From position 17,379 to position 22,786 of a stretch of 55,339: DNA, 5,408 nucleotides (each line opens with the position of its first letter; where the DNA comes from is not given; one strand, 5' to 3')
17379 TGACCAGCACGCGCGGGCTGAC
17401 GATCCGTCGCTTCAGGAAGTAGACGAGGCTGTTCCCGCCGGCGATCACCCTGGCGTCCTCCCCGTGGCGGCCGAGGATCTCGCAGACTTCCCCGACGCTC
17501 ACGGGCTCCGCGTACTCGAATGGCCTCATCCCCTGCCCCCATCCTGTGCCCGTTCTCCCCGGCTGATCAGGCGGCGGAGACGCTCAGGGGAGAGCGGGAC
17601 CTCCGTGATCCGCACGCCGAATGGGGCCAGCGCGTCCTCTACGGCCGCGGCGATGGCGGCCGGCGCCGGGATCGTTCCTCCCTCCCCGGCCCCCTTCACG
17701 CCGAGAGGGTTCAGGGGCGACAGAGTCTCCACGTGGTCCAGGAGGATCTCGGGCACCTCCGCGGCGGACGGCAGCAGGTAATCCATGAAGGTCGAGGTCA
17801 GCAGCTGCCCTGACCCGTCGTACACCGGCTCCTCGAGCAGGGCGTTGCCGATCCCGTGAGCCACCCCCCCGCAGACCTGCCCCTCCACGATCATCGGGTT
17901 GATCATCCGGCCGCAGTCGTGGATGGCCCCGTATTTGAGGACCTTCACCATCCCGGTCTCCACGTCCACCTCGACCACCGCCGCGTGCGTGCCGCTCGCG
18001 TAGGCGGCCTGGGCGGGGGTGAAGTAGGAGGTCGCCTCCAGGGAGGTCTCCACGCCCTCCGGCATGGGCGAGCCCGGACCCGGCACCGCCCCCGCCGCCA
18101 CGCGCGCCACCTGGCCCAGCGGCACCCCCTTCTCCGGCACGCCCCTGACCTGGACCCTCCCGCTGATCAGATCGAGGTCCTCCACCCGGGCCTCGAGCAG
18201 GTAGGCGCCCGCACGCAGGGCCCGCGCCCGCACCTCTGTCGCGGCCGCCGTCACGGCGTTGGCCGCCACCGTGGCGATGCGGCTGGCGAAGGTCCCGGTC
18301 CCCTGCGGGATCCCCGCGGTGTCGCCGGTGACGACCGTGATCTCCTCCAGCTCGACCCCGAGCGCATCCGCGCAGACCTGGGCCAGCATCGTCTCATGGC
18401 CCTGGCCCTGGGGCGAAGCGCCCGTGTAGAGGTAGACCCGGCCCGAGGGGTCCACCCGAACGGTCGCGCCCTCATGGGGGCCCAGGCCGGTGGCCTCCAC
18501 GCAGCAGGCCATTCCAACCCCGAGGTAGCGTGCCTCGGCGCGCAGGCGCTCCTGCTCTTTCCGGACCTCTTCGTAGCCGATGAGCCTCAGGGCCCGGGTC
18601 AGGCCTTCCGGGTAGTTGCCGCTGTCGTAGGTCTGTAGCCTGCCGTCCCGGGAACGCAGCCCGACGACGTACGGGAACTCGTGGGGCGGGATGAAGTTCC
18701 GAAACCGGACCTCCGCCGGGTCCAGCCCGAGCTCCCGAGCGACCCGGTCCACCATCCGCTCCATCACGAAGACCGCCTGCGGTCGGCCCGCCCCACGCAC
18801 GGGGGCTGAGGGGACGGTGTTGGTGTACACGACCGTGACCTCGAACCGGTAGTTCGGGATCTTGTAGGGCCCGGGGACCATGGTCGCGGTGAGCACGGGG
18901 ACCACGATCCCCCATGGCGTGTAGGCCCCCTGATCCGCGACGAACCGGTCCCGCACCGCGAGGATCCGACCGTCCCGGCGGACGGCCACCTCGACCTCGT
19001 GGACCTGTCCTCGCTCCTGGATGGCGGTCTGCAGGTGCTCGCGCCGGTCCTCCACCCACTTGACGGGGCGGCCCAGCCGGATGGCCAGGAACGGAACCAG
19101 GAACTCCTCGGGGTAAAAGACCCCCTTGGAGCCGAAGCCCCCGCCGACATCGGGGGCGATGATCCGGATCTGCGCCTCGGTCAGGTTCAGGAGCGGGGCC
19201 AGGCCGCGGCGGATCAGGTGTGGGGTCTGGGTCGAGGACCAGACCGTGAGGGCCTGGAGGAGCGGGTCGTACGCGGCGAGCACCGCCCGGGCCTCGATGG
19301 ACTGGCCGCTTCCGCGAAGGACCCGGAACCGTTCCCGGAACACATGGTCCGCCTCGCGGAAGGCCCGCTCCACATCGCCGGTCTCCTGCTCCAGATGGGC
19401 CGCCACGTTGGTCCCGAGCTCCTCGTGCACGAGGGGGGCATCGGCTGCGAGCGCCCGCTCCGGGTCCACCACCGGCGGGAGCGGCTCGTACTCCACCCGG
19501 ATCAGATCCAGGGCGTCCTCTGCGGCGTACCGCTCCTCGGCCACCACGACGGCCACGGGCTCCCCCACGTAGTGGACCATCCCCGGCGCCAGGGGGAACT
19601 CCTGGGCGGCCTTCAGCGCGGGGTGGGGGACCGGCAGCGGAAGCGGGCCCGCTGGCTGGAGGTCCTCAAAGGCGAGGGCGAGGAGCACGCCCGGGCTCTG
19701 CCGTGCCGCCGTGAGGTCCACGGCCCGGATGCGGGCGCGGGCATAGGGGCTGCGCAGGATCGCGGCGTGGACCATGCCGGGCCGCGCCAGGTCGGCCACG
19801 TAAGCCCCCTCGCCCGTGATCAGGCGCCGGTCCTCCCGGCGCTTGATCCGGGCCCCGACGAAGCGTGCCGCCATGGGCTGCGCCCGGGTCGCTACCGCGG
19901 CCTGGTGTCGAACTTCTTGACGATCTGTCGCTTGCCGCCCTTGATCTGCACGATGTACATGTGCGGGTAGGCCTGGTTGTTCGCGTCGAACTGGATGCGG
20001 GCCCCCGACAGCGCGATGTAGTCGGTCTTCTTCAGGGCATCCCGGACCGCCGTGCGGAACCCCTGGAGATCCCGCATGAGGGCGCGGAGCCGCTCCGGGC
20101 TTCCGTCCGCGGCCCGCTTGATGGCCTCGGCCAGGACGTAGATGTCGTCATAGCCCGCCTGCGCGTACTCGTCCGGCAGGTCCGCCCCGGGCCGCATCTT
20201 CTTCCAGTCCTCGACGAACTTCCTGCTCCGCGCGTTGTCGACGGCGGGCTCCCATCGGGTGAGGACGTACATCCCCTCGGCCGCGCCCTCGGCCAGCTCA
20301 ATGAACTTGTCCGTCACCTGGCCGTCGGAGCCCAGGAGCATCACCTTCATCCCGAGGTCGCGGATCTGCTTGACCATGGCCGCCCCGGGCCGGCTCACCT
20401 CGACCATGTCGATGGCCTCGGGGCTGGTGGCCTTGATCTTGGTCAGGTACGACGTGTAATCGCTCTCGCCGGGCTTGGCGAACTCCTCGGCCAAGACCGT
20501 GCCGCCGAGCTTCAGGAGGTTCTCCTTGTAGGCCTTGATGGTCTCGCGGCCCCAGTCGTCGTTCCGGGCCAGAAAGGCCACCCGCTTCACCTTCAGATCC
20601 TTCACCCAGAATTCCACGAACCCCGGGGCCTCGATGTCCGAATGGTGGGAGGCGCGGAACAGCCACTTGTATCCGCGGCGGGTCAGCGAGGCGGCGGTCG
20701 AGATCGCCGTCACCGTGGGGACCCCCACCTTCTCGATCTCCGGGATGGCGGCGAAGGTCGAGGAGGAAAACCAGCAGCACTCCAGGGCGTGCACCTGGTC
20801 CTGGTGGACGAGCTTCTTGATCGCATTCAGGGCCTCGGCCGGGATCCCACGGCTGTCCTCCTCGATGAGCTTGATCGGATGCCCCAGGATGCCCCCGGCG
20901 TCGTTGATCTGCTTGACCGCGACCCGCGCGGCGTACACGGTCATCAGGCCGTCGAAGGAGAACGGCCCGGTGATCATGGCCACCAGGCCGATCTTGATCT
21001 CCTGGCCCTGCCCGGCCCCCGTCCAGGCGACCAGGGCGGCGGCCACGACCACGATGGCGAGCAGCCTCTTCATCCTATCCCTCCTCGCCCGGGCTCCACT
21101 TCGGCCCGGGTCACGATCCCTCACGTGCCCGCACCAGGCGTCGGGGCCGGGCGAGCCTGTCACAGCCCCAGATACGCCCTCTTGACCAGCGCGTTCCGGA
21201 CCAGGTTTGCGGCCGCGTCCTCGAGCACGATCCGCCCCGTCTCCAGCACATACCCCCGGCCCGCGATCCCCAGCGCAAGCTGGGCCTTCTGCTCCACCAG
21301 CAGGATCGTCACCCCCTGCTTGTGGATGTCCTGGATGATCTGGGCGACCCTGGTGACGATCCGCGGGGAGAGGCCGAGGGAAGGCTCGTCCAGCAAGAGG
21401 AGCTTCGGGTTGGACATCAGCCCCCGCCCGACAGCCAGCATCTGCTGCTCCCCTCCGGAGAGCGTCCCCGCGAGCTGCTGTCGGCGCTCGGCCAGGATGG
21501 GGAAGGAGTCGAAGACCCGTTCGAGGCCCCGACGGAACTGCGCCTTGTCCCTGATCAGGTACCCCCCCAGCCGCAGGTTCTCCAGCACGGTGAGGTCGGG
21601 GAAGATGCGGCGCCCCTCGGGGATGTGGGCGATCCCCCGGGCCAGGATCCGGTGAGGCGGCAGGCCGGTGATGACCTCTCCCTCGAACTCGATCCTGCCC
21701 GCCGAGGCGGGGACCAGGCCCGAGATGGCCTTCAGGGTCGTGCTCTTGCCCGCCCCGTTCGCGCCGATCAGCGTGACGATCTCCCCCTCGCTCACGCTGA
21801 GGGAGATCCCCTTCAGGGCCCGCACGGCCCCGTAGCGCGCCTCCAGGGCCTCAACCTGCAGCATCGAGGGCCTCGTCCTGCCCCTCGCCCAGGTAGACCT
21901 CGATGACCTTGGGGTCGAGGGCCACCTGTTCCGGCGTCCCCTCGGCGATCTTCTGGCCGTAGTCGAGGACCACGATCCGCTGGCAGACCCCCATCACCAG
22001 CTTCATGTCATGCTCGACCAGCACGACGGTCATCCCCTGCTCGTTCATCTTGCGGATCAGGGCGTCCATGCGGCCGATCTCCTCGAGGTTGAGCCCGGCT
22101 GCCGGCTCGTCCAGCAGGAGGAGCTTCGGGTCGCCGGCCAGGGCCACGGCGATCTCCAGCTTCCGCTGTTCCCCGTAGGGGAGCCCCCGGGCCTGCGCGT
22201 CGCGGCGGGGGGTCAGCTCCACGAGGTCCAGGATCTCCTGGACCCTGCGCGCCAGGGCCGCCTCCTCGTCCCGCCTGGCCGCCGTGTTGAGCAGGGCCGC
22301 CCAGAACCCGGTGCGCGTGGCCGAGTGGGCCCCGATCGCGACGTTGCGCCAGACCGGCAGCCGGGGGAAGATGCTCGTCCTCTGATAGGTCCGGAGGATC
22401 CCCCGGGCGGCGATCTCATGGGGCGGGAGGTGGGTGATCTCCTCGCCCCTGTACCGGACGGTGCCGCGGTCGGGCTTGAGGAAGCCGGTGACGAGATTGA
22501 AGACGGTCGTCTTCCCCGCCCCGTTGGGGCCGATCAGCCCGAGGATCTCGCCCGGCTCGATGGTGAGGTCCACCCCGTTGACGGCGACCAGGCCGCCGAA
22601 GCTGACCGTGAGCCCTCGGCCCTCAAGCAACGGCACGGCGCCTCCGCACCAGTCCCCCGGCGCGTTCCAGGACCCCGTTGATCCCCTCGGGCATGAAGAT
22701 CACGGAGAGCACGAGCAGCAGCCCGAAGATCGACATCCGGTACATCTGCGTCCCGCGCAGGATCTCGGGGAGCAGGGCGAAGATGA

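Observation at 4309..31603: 27-kb single-strand catabolic supercluster for an N-heteroaromatic substrate, lacking the canonical lower pathway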

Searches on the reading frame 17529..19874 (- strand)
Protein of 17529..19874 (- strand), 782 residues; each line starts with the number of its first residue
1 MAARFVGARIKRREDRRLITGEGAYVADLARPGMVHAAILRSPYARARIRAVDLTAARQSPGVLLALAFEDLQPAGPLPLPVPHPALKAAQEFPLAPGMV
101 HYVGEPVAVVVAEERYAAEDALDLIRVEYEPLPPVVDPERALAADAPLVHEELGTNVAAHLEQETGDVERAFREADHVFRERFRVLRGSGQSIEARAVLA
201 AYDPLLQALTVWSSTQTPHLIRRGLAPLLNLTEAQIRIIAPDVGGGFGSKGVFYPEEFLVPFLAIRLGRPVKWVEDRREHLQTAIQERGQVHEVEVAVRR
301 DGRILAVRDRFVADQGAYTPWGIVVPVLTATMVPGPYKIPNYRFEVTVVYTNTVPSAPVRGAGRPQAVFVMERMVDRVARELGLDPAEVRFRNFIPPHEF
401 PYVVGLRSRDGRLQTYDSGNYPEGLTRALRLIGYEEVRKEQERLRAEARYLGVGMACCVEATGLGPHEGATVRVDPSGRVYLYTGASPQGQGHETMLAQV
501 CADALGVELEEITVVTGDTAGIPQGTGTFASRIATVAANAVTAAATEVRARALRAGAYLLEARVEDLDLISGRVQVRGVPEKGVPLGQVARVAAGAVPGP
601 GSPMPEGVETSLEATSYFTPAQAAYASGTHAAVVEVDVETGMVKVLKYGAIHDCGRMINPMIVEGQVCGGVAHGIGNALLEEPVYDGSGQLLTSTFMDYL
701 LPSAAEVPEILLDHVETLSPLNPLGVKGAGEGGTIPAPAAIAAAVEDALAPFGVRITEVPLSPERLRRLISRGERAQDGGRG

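Call 7: search_protein_families(library=pfam, proteins=[window:17529-19874:-], max_evalue=0.01)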
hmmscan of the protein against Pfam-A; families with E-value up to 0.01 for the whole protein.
window:17529-19874:- (782 aa): 3 families
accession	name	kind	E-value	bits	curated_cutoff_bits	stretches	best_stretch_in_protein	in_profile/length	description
PF20256.3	MoCoBD_2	-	1.2e-84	284.7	27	1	428-708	2-283/283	Molybdopterin cofactor-binding domain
PF02738.23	MoCoBD_1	-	1.3e-83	280.3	27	1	149-394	1-244/244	Molybdopterin cofactor-binding domain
PF01315.27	Ald_Xan_dh_C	-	4.8e-26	91.7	31.3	1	20-133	1-110/110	Aldehyde oxidase and xanthine dehydrogenase, a/b hammerhead domain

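Call 9: search_protein_families(library=ncbifam, proteins=[window:17529-19874:-], max_evalue=0.001)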
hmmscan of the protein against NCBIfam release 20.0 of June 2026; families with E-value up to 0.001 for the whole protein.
window:17529-19874:- (782 aa): 13 families
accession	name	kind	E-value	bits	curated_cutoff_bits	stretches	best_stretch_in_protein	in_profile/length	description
NF040766.1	CODH_aero_grp5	exception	2.8e-262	872.4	950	1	3-769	2-784/785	aerobic carbon-monoxide dehydrogenase large subunit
NF041018.1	glyceraldDH_alpha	equivalog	3.5e-207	690.3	790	1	5-766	2-740/741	glyceraldehyde dehydrogenase subunit alpha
TIGR02416.1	CO_dehy_Mo_lg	equivalog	2.7e-169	564.8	991.15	1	14-766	1-767/770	aerobic carbon-monoxide dehydrogenase large subunit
TIGR03194.1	4hydrxCoA_A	equivalog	2e-149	499.3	994.55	1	19-768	10-744/746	4-hydroxybenzoyl-CoA reductase subunit alpha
NF043082.1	XdhA_XDHase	equivalog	1.6e-135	453.1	780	1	6-768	1-750/758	xanthine dehydrogenase subunit XdhA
NF007426.0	PRK09970.1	equivalog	1.6e-129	433.2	916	1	3-768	3-753/761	xanthine dehydrogenase molybdenum-binding subunit XdhA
TIGR03196.1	pucD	equivalog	1.6e-108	364.1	783.65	1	10-766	7-754/763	xanthine dehydrogenase subunit D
TIGR03311.1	Se_dep_XDH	equivalog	2.2e-88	297.3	830.45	2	6-552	162-678/848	selenium-dependent xanthine dehydrogenase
TIGR03313.1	Se_sel_red_Mo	hypoth_equivalog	3.5e-79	266.6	1101.9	2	155-768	351-947/951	molybdopterin-dependent oxidoreductase Mo/Fe-S-binding subunit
TIGR02965.1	xanthine_xdhB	equivalog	1.4e-74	251.6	849.5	1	15-711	10-689/758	xanthine dehydrogenase molybdopterin binding subunit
NF045668.1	pterin_aldehy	equivalog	2.8e-74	250.7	1100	2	4-548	173-714/905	molybdopterin-dependent aldehyde oxidoreductase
NF041671.1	peri_hyde_PaoC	equivalog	3.2e-70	237.4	1180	1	4-766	16-727/735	aldehyde oxidoreductase molybdenum-binding subunit PaoC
TIGR02969.1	mam_aldehyde_ox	subfamily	3e-35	121.1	1912.3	2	18-546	588-1096/1330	aldehyde oxidase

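Call 82: search_solved_structures(query=window:17529-19874:-, max_evalue=1e-40)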
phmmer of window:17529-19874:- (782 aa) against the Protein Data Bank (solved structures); distinct sequences matched with E-value up to 1e-40: 15.
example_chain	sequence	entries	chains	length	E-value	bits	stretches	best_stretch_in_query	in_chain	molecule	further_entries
1t3q_B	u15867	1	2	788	1.3e-166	559.4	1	4-771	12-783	quinoline 2-oxidoreductase large subunit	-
8uem_A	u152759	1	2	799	2.5e-159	535.3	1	8-767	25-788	Carbon monoxide dehydrogenase (Large chain), CoxL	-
7dqx_A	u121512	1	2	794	4e-150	504.9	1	5-766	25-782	6-hydroxypseudooxynicotine dehydrogenase complex subunit gamma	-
1n5w_B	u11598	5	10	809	1.7e-136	459.8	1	6-763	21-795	Carbon monoxide dehydrogenase large chain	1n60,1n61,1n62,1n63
1zxi_B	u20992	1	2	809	2.4e-136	459.3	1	6-763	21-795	Carbon monoxide dehydrogenase large chain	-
1ffu_B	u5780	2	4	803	8.8e-136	457.5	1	5-766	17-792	CUTL, MOLYBDOPROTEIN OF CARBON MONOXIDE DEHYDROGENASE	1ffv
4zoh_A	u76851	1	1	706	4.3e-127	428.7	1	5-765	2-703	Putative oxidoreductase molybdopterin-binding subunit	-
1rm6_A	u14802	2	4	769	9.6e-110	371.4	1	6-775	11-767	4-hydroxybenzoyl-CoA reductase alpha subunit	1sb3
5y6q_C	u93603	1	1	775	2.1e-51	178.5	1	6-762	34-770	Aldehyde oxidase large subunit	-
2w55_B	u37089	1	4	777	2e-50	175.2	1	7-712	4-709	XANTHINE DEHYDROGENASE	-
1jro_B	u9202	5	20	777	2.2e-50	175.1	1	7-712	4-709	xanthine dehydrogenase, chain B | XANTHINE DEHYDROGENASE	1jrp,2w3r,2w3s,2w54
3hrd_A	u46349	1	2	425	3.6e-50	174.4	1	16-394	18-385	Nicotinate dehydrogenase large molybdopterin subunit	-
1sij_A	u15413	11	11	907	8.5e-47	163.2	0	7-550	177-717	Aldehyde oxidoreductase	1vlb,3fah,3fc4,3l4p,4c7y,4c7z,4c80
1dgj_A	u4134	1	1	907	3.5e-43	151.3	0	4-552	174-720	ALDEHYDE OXIDOREDUCTASE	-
3hrd_B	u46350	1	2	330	2.7e-41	145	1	452-768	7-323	Nicotinate dehydrogenase medium molybdopterin subunit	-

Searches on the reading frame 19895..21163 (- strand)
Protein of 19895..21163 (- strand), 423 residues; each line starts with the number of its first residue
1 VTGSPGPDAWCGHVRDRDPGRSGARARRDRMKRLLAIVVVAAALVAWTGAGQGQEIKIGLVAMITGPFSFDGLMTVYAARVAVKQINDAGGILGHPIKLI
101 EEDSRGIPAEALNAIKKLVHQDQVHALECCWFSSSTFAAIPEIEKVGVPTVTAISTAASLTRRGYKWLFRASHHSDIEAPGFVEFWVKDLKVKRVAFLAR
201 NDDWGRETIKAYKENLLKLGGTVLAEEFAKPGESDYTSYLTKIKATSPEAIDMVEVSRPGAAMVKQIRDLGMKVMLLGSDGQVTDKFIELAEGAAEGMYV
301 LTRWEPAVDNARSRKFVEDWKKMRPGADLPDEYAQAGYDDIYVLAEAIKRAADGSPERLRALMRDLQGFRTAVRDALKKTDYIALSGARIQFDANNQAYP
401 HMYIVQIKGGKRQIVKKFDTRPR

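Call 7: search_protein_families(library=pfam, proteins=[window:19895-21163:-], max_evalue=0.01)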
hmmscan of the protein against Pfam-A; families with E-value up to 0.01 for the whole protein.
window:19895-21163:- (423 aa): 3 families
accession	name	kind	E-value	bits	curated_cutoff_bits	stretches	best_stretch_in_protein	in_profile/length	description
PF13458.12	Peripla_BP_6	-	7.4e-70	236.7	31.7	1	55-411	1-343/343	Periplasmic binding protein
PF13433.12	Peripla_BP_5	-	1.4e-25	90.6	27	2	182-366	124-309/363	Periplasmic binding protein domain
PF01094.35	ANF_receptor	-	1.1e-19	71.2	25.4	1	78-409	5-352/353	Receptor family ligand binding region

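Call 10: search_protein_families(library=ncbifam, proteins=[window:19895-21163:-], max_evalue=0.001)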
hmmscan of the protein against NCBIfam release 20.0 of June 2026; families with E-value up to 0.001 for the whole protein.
window:19895-21163:- (423 aa): 3 families
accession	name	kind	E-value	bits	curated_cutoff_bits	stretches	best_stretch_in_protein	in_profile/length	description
NF011933.0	PRK15404.1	subfamily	9.6e-36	123.6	477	1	35-372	6-338/370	high-affinity branched-chain amino acid ABC transporter substrate-binding protein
TIGR03407.1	urea_ABC_UrtA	exception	6.7e-22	77.9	492.75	1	56-364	1-310/361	urea ABC transporter substrate-binding protein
TIGR03669.1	urea_ABC_arch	equivalog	5.2e-19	68.5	494.8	2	56-144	1-89/375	urea ABC transporter substrate-binding protein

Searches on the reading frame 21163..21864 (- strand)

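Call 7: search_protein_families(library=pfam, proteins=[window:21163-21864:-], max_evalue=0.01)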
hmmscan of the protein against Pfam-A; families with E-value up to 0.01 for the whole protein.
window:21163-21864:- (234 aa): 8 families
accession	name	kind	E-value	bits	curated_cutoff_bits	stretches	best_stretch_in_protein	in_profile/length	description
PF00005.33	ABC_tran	-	5.8e-32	111.6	25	1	17-162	1-136/137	ABC transporter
PF13304.12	AAA_21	-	1.1e-10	42.5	27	2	131-189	234-295/304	AAA domain, putative AbiEii toxin, Type IV TA system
PF02463.25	SMC_N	-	0.00038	20.4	40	0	28-48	25-45/220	RecF/RecN/SMC N terminal domain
PF13555.12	AAA_29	-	0.00039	20.5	27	1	23-54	18-49/61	P-loop containing region of AAA domain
PF13604.12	AAA_30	-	0.00089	19.5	27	0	25-58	16-49/191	AAA domain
PF13514.12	AAA_27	-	0.0014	18.7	22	1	10-50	10-49/206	AAA domain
PF13175.12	AAA_15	-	0.003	17.7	32.1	1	15-48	12-44/374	AAA ATPase domain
PF25199.1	nSTAND_NTPase5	-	0.0064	16.8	34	0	25-47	39-61/145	Novel STAND NTPase 5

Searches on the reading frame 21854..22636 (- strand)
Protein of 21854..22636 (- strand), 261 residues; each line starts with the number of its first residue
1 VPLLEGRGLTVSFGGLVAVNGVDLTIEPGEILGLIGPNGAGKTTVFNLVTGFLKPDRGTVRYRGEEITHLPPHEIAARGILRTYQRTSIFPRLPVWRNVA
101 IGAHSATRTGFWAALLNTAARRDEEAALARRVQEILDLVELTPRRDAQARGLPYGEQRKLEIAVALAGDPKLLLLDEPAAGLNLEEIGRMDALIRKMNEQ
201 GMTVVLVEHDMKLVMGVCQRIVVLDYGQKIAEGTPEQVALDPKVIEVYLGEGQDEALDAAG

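Call 7: search_protein_families(library=pfam, proteins=[window:21854-22636:-], max_evalue=0.01)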
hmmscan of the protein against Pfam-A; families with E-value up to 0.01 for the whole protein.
window:21854-22636:- (261 aa): 5 families
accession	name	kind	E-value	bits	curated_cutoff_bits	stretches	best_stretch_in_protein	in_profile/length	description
PF00005.33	ABC_tran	-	1.6e-30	106.9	25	1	20-179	2-136/137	ABC transporter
PF12399.14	BCA_ABC_TP_C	-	2.7e-11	43.3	25.5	1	228-252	1-25/27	Branched-chain amino acid ATP-binding cassette transporter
PF13304.12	AAA_21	-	2.5e-08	34.8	27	1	121-188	182-274/304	AAA domain, putative AbiEii toxin, Type IV TA system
PF13604.12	AAA_30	-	0.0076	16.4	27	0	30-97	19-64/191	AAA domain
PF13476.12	AAA_23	-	0.0094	17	27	0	26-51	15-41/201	AAA domain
